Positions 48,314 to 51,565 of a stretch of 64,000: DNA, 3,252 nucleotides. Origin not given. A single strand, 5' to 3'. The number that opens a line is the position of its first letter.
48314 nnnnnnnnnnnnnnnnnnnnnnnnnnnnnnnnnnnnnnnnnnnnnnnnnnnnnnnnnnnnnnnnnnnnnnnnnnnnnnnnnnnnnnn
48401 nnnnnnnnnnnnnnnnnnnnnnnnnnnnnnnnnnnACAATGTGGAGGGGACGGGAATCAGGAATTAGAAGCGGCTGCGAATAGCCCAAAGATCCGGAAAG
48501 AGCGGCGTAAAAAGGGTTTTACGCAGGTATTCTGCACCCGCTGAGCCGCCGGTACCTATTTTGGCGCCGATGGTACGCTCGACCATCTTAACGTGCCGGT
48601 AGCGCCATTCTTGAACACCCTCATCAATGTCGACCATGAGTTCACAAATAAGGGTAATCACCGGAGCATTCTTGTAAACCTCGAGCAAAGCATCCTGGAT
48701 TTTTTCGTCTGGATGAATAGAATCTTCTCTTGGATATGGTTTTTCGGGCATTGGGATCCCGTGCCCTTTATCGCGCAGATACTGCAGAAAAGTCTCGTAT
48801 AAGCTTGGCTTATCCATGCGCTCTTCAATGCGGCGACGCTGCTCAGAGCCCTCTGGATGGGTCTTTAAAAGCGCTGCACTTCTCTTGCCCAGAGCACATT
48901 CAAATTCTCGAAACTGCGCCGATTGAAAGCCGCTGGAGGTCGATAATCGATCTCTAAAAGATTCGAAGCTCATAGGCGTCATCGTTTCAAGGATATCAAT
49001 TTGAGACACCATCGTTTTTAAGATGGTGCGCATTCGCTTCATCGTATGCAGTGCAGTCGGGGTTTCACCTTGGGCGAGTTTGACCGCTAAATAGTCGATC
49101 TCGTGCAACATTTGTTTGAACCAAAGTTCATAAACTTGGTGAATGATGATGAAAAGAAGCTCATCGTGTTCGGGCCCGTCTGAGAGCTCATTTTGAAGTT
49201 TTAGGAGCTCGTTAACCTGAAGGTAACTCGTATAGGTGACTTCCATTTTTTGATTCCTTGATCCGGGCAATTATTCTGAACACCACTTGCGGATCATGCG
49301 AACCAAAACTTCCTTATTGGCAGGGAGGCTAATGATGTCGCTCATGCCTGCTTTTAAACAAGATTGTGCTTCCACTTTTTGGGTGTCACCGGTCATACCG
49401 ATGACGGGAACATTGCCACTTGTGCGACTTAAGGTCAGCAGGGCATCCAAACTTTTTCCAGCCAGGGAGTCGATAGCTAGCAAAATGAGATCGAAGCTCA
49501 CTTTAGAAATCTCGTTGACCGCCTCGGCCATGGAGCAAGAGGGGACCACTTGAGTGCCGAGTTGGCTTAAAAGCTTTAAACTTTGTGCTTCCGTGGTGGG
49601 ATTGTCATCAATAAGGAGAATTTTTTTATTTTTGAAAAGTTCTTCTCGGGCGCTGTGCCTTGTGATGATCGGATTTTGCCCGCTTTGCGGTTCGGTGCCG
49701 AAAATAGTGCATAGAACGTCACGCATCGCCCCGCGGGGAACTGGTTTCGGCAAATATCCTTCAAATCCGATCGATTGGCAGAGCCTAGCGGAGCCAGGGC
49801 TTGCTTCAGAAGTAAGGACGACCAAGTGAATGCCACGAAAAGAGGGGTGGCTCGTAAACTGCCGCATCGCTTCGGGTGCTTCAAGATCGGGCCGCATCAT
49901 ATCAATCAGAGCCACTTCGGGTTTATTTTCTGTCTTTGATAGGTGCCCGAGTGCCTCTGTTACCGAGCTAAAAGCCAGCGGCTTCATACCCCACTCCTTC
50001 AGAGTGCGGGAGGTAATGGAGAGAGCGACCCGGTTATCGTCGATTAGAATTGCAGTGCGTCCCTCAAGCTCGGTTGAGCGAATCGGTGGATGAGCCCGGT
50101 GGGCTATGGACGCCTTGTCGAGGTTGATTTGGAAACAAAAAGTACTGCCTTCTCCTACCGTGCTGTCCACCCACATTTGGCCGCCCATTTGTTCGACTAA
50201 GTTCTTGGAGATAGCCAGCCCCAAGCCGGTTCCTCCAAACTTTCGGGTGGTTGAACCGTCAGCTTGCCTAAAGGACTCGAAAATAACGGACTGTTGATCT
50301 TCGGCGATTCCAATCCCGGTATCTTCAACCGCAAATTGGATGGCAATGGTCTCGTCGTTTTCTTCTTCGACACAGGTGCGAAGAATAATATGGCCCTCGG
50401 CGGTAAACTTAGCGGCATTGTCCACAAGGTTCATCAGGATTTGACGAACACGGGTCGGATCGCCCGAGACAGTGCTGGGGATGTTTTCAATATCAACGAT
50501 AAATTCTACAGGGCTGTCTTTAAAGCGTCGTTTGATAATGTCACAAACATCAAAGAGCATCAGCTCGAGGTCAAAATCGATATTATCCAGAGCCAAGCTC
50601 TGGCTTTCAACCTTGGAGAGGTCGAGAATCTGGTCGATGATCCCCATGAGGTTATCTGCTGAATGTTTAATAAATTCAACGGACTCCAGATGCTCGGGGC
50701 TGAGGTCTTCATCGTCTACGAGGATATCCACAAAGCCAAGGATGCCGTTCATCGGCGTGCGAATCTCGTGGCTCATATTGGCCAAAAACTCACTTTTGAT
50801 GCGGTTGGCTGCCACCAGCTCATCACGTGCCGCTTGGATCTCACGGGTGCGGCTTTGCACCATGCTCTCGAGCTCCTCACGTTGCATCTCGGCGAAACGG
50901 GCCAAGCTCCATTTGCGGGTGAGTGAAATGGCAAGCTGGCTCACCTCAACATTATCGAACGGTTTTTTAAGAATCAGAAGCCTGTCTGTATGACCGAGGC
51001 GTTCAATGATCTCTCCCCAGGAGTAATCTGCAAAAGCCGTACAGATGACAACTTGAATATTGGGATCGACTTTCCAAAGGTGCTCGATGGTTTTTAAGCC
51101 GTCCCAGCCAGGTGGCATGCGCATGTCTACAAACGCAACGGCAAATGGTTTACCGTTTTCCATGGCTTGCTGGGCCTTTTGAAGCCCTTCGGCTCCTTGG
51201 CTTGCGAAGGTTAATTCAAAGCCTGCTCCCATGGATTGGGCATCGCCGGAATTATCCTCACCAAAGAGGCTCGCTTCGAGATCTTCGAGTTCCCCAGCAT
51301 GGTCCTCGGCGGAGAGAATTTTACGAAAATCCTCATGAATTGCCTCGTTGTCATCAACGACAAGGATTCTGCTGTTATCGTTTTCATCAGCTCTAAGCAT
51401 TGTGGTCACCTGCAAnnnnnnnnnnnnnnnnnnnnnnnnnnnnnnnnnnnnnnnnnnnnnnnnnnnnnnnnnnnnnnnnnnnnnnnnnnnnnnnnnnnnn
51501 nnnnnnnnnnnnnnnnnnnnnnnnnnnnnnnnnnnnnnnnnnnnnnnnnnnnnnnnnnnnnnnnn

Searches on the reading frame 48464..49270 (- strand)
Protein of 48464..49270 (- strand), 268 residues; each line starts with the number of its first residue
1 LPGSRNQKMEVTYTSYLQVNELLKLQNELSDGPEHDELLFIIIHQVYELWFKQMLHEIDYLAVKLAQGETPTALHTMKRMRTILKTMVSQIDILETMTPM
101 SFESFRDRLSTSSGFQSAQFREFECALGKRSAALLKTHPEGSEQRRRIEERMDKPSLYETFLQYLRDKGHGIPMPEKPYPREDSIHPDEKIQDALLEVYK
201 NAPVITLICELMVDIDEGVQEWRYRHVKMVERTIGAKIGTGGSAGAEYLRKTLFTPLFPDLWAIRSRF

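Call 51: search_protein_families(library=pfam, proteins=[window:48464-49270:-], max_evalue=0.00001)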
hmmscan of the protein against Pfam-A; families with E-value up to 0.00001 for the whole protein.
window:48464-49270:- (268 aa): 1 family
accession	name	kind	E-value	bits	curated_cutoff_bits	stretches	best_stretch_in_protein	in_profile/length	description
PF03301.18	Trp_dioxygenase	-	8.4e-60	203.4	34.9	2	9-137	12-149/346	Tryptophan 2,3-dioxygenase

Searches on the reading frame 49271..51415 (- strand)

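Call 51: search_protein_families(library=pfam, proteins=[window:49271-51415:-], max_evalue=0.00001)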
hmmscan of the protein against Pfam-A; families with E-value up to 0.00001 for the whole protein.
window:49271-51415:- (714 aa): 3 families
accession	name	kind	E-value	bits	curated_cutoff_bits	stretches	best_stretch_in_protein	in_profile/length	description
PF00072.30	Response_reg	-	2.7e-33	114.9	30.2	3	599-709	1-111/111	Response regulator receiver domain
PF02518.31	HATPase_c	-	5.6e-29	101.3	26.4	1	318-433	1-110/111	Histidine kinase-, DNA gyrase B-, and HSP90-like ATPase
PF00512.31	HisKA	-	4.7e-19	68.6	26.9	1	207-271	2-65/66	His Kinase A (phospho-acceptor) domain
